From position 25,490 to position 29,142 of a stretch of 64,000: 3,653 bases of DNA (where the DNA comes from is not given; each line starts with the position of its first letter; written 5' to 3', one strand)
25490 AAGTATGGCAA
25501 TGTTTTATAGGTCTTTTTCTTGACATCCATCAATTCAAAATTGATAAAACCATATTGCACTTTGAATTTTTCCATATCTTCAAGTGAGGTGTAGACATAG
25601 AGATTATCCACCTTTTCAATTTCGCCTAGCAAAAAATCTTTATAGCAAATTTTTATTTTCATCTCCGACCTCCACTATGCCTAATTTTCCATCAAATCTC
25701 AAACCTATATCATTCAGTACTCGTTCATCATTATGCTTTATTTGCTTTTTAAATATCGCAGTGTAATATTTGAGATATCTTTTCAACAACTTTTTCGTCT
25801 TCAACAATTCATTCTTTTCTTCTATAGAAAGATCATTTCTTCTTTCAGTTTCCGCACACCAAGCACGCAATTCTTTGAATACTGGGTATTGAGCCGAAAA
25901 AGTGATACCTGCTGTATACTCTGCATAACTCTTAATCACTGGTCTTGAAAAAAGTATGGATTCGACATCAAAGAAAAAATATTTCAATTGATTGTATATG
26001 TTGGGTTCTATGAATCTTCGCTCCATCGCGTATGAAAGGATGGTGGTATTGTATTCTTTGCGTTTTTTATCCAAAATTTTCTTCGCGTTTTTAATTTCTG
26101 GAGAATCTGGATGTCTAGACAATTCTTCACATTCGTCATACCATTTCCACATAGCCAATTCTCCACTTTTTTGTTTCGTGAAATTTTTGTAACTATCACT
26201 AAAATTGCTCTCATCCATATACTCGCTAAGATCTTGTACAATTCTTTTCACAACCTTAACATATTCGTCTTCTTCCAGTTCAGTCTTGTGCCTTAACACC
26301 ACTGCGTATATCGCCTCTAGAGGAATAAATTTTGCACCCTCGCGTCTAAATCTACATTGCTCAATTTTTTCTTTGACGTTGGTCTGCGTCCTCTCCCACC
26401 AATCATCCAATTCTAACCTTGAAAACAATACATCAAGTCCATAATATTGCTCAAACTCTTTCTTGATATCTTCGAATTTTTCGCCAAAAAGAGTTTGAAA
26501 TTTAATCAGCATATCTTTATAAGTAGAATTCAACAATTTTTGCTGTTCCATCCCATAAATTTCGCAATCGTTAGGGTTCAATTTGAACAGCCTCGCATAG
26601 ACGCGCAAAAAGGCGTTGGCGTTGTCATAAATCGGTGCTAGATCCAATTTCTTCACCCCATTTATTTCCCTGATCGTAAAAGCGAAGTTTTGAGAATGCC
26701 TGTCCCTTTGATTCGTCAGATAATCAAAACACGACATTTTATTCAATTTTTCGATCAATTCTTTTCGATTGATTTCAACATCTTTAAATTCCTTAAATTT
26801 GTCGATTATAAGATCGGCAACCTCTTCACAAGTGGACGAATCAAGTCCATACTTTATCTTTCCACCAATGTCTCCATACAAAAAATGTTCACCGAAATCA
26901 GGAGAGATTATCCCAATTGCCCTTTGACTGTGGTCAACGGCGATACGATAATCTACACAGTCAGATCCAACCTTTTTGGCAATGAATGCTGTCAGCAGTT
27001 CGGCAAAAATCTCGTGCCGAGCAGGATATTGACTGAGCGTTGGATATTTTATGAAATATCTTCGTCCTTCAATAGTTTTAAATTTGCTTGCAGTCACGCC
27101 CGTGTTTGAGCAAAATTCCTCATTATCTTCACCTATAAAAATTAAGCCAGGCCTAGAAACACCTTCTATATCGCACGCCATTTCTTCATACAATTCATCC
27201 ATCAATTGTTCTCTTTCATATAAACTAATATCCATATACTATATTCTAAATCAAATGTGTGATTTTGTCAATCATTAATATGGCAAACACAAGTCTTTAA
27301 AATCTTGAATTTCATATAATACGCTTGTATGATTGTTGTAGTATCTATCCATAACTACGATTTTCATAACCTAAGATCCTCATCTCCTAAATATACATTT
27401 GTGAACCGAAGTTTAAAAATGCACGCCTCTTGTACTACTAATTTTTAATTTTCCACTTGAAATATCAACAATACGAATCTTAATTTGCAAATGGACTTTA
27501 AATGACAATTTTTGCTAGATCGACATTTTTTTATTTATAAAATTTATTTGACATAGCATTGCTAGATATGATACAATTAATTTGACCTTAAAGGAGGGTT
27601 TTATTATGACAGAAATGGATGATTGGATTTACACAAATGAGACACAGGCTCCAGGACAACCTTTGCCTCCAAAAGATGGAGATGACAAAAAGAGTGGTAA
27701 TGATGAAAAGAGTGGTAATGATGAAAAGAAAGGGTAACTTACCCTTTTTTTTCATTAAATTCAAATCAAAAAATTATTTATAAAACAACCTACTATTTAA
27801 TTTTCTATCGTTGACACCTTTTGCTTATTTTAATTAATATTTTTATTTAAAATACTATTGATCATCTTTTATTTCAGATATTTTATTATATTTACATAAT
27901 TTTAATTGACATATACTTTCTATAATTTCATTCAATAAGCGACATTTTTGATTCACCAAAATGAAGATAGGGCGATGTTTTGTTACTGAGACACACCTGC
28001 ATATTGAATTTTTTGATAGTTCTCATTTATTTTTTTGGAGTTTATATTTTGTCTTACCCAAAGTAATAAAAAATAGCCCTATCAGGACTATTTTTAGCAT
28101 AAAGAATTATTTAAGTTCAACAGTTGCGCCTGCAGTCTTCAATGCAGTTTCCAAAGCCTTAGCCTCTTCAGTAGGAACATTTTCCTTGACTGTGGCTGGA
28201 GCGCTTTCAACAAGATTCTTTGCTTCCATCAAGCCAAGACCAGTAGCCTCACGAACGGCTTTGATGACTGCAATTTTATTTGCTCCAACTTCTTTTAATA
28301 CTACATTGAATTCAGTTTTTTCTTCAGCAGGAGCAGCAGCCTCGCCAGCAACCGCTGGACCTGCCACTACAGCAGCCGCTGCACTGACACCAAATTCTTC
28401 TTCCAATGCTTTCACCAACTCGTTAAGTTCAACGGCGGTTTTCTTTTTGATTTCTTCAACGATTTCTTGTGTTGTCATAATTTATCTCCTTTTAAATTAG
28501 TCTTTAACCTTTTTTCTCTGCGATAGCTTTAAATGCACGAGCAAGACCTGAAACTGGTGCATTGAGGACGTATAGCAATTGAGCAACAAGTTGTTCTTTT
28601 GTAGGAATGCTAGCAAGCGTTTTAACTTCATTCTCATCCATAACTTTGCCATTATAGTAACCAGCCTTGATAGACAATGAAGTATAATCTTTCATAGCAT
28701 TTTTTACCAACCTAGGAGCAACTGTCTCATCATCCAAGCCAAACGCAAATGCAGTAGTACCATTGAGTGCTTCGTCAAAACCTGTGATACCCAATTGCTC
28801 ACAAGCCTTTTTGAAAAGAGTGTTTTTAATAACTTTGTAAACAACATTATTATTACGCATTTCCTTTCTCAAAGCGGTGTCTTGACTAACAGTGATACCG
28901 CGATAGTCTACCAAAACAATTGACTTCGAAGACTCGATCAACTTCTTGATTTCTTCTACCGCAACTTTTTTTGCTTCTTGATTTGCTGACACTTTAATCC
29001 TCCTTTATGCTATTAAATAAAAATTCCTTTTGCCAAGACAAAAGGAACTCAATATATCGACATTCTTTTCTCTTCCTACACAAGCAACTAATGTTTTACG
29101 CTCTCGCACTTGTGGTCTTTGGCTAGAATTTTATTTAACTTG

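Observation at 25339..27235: Permuted, HipB-less split HipA-like kinase module: kinase with a long extension followed by an overlapping HipS-like gene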

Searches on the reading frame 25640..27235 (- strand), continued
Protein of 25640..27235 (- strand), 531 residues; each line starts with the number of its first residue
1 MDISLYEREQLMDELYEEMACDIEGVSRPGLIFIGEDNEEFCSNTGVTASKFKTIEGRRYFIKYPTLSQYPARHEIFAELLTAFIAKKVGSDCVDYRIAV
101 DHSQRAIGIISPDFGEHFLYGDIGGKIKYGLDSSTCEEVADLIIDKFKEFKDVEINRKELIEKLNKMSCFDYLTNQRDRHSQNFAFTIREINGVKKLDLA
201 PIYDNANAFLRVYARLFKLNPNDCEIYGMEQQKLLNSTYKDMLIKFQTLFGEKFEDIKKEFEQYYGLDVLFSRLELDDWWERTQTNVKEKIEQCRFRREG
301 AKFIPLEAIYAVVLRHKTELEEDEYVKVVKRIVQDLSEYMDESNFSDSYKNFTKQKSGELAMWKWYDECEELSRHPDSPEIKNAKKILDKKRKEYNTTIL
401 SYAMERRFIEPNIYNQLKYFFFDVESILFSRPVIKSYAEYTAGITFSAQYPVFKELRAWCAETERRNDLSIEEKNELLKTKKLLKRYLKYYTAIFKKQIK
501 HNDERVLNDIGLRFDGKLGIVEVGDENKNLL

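Call 38: fold_search(model_id=the predicted structure, library=pdb)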
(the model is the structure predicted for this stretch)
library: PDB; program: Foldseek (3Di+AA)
matches with E <= 10: 830; with E <= 0.001: 3
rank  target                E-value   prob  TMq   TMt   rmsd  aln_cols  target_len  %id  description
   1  8ezr_B                4.3e-05  1.00  0.30  0.51  10.3       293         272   15  Crystal structure of the HipS(Lp)-HipT(Lp) complex from Legionella pneumophila, native protein (released 2023-09-27)
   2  3akk_A                8.7e-04  1.00  0.28  0.45   8.1       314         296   15  Crystal structure of A Helicobacter pylori proinflammatory kinase CtkA (released 2010-12-01)
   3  7vkb_A                1.0e-03  1.00  0.30  0.53   7.0       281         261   17  Crystal structure of the a bacterial kinase complex (released 2022-06-29)
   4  4pu4_A                1.5e-03  1.00  0.26  0.31   9.1       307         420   14  Shewanella oneidensis MR-1 Toxin Antitoxin System HipA, HipB and its operator DNA complex (space group P21) (released 2014-08-06)
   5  4pu4_B                2.3e-03  1.00  0.25  0.31  12.4       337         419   14  Shewanella oneidensis MR-1 Toxin Antitoxin System HipA, HipB and its operator DNA complex (space group P21) (released 2014-08-06)
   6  3akk_C                2.6e-03  1.00  0.26  0.44  11.6       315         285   15  Crystal structure of A Helicobacter pylori proinflammatory kinase CtkA (released 2010-12-01)
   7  3akk_B                2.6e-03  1.00  0.26  0.43  11.2       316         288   16  Crystal structure of A Helicobacter pylori proinflammatory kinase CtkA (released 2010-12-01)
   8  7m7a_C                2.6e-03  0.98  0.27  0.26  19.4       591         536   11  Legionella pneumophila MavQ lipid kinase (released 2021-04-28)
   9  3akl_C                3.3e-03  1.00  0.24  0.40  12.4       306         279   15  Crystal structure of A Helicobacter pylori proinflammatory kinase CtkA (released 2010-12-01)
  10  3akl_A                3.4e-03  1.00  0.30  0.49   7.3       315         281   13  Crystal structure of A Helicobacter pylori proinflammatory kinase CtkA (released 2010-12-01)
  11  3akk_D                3.4e-03  1.00  0.25  0.40  12.2       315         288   14  Crystal structure of A Helicobacter pylori proinflammatory kinase CtkA (released 2010-12-01)
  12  7m7a_B                4.7e-03  0.96  0.25  0.25  19.8       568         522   11  Legionella pneumophila MavQ lipid kinase (released 2021-04-28)
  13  2q83_B                7.1e-03  0.77  0.15  0.21  22.7       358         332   12  Crystal structure of ytaA (2635576) from Bacillus subtilis at 2.50 A resolution (released 2007-06-26)
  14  6mum_A                7.4e-03  1.00  0.26  0.18  10.1       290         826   13  Murine PI3K delta kinsae domain - cpd 3 (released 2019-05-01)
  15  9d4w_B                1.0e-02  0.82  0.16  0.27  20.6       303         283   12  Structure of PAK1 in complex with compound 12 (released 2025-04-02)
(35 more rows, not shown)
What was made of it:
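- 26339..27235 (-): K residues 1-~299: HipT-like core kinase without HipA N-subdomain 1. Gly-rich loop S43-K51 (27083-27109), ATP-binding Lys K63 (27047-27049), catalytic DRHSQN 178-183 (26687-26704), Mg-binding YDN 203-205 (26621-26629). Foldseek top hits HipT(Lp) 8ezr_B E=4e-5, CtkA and Shewanella HipA (call 38).
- On HipA-homologous (Hip) kinase superfamily: Foldseek top hits are HipT, CtkA and HipA (call 38).
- CtkA and MavQ are among the Foldseek hits (call 38).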

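Call 41: find_related_loci(query=A1, collection=genome_contigs, flank=6000)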
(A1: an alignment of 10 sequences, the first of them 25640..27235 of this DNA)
Query A1 (531 aa) in genome_contigs; peptide patterns used: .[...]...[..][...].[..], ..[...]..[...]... (x = any residue, [..] = any of these).
47 stretches matched a pattern; 8 encode a relative of the query (tblastn E <= 1e-3); 8 distinct loci.
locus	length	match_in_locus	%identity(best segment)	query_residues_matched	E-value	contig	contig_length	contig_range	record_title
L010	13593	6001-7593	98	1-531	0e+0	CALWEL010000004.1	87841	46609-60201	MAG: uncultured Clostridia bacterium isolate BRZ_AM__bin38 genome assembly, contig: BRZ_AM__NODE_323_length_87841_cov_8.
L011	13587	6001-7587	62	1-531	0e+0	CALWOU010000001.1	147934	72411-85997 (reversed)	MAG: uncultured Clostridia bacterium isolate BRZ_MB__bin116 genome assembly, contig: BRZ_MB__NODE_171_length_147934_cov_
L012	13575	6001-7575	52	1-531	2e-179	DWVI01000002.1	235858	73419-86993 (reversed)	MAG TPA_asm: Candidatus Onthoplasma faecipullorum isolate CHK191-42317 CHK191__C71051_L235858_SAMEA5754835, whole genome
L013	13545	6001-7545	40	13-531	3e-120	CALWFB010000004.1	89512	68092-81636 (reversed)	MAG: uncultured Clostridia bacterium isolate BRZ_FV__bin19 genome assembly, contig: BRZ_FV__NODE_294_length_89512_cov_6.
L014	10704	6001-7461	36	29-515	2e-103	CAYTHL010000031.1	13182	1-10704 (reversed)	MAG TPA_asm: uncultured Lachnospiraceae bacterium isolate SRP222994_co1_331 genome assembly, contig: NODE_9961_length_13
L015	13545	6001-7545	41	12-531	1e-120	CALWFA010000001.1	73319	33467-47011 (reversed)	MAG: uncultured Clostridia bacterium isolate BRZ_AR__bin81 genome assembly, contig: BRZ_AR__NODE_442_length_73319_cov_13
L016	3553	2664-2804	48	162-209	6e-8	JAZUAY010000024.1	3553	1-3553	MAG: Bacilli bacterium isolate T1900045318_YK20190007.MAGScoT_cleanbin_000030 SGB_6329_k141_2018238, whole genome shotgu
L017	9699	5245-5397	38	158-209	1e-6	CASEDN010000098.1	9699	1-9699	uncultured bacterium isolate SI.O91.metabat-bins.44 genome assembly, contig: SI.O91.metabat-bins.44.fa_k141_274293, whol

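Call 52: search_protein_families(library=padloc, proteins=[L014:5917-7485:+], max_evalue=1)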
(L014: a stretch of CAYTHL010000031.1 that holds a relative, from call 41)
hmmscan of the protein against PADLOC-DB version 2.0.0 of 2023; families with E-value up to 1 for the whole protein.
L014:5917-7485:+ (522 aa): 4 families
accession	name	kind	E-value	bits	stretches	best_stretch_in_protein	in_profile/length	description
PDLC04340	PDC-M03A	-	2.7e-07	28.4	1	58-215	32-176/280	-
PDLC04339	PDC-M03A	-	0.00018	19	1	156-210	128-178/293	-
PDLC04342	PDC-M03A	-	0.00028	18.5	1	58-131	34-106/299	-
PDLC04345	PDC-M03A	-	0.014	12.7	1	164-214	147-197/302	-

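Call 53: search_protein_families(library=pfam, proteins=[L014:5917-7485:+, L016:1893-3086:+], max_evalue=1)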
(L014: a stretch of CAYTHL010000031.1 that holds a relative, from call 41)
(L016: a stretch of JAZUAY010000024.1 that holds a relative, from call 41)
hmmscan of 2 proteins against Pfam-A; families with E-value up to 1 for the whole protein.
L014:5917-7485:+ (522 aa): 2 families
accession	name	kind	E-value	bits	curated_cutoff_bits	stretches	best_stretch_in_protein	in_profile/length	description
PF07804.18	HipA_C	-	0.0005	20.2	30.5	1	58-226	20-178/213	HipA-like C-terminal domain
PF02520.22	ANIS5_cation-bd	-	0.033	14.7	29.3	0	439-494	21-76/109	SXP/RAL-2 family protein Ani s 5-like, metal-binding domain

L016:1893-3086:+ (397 aa): 3 families
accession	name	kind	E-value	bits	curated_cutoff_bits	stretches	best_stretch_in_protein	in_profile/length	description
PF07804.18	HipA_C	-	2.8e-06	27.6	30.5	1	181-299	35-158/213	HipA-like C-terminal domain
PF20613.4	HipA_2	-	0.002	17.8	27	1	164-287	22-133/240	HipA-like kinase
PF00454.33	PI3_PI4_kinase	-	0.017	15.5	27.1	1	258-280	132-154/241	Phosphatidylinositol 3- and 4-kinase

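Call 74: search_dna_similar(query=window:25640-27235:-, collection=phages, mode=protein, max_evalue=0.001, max_rows=10)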
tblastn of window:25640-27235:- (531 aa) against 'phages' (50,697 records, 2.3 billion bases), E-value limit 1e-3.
No match.

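Call 75: search_dna_similar(query=window:25640-27235:-, collection=plasmids, mode=protein, max_evalue=0.001, max_rows=10)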
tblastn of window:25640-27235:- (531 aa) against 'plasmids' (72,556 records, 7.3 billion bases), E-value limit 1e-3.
No match.
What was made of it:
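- No match in phage or plasmid collections (calls 74, 75). No match in phages or plasmids (calls 74, 75).
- Tried and rejected: Phage and plasmid tblastn with K. No match (calls 74, 75).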

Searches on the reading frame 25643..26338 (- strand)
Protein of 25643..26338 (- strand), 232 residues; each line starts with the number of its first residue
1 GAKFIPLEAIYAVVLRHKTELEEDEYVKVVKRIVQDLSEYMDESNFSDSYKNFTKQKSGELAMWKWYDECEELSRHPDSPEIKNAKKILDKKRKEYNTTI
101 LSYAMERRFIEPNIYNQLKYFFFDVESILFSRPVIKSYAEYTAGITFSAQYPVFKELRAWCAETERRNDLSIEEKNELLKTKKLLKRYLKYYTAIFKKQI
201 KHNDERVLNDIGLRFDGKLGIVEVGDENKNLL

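Call 69: find_homologous_proteins(query=A7, max_evalue=0.01)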
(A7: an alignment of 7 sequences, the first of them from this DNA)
Query A7 (7 sequences): 5867 candidates shared short words with the query, none scored E <= 0.01.
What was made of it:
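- Tried and rejected: It returned nothing at all, not even the known family members (call 69).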

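Call 70: search_solved_structures(query=A7, max_evalue=10)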
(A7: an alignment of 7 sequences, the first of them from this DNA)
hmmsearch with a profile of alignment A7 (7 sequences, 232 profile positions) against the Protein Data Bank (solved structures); distinct sequences matched with E-value up to 10: 4.
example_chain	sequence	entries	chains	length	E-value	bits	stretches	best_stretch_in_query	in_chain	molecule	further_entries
2x9w_A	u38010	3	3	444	0.039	16.9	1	165-217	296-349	CELL WALL SURFACE ANCHOR FAMILY PROTEIN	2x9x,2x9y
3rpk_A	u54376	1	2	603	0.078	15.9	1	165-217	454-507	Backbone pilus subunit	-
2y1v_A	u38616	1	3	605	0.078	15.9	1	165-217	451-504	CELL WALL SURFACE ANCHOR FAMILY PROTEIN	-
6uw0_A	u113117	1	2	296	0.26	14.2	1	119-185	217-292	I-OnuI-e-Therm-bCtxA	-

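Call 71: find_related_loci(query=A7, collection=genome_contigs, flank=4000)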
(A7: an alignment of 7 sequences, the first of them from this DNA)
Query A7 (232 aa) in genome_contigs; peptide patterns used: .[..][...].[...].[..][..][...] (x = any residue, [..] = any of these).
13 stretches matched a pattern; 6 encode a relative of the query (tblastn E <= 1e-3); 6 distinct loci.
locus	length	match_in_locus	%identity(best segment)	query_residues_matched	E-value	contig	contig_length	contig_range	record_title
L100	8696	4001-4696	98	1-232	1e-152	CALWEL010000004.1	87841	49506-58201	MAG: uncultured Clostridia bacterium isolate BRZ_AM__bin38 genome assembly, contig: BRZ_AM__NODE_323_length_87841_cov_8.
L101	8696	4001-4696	53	1-232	5e-69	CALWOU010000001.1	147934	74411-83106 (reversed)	MAG: uncultured Clostridia bacterium isolate BRZ_MB__bin116 genome assembly, contig: BRZ_MB__NODE_171_length_147934_cov_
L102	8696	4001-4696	39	1-232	2e-56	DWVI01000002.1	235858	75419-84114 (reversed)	MAG TPA_asm: Candidatus Onthoplasma faecipullorum isolate CHK191-42317 CHK191__C71051_L235858_SAMEA5754835, whole genome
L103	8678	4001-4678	36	4-232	2e-42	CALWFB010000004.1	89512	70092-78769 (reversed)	MAG: uncultured Clostridia bacterium isolate BRZ_FV__bin19 genome assembly, contig: BRZ_FV__NODE_294_length_89512_cov_6.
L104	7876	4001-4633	26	4-216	1e-24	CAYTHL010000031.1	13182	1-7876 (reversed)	MAG TPA_asm: uncultured Lachnospiraceae bacterium isolate SRP222994_co1_331 genome assembly, contig: NODE_9961_length_13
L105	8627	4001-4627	26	4-209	3e-16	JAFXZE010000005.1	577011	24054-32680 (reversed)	MAG: Clostridia bacterium isolate RGIG6879 Sheep_Rumen-5__c1596, whole genome shotgun sequence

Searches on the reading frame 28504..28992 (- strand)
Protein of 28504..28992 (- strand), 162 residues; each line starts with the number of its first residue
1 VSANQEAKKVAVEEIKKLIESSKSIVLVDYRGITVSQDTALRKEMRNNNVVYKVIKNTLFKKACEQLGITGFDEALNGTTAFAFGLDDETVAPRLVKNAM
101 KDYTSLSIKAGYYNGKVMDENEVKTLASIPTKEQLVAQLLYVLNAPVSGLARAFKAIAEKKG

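Call 96: search_protein_families(library=pfam, proteins=[window:28504-28992:-], max_evalue=0.01)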
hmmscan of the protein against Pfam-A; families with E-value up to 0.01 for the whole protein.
window:28504-28992:- (162 aa): 1 family
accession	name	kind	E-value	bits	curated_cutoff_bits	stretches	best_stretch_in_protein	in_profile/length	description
PF00466.25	Ribosomal_L10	-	4.3e-26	91.3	22.8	1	4-98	2-97/100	Ribosomal protein L10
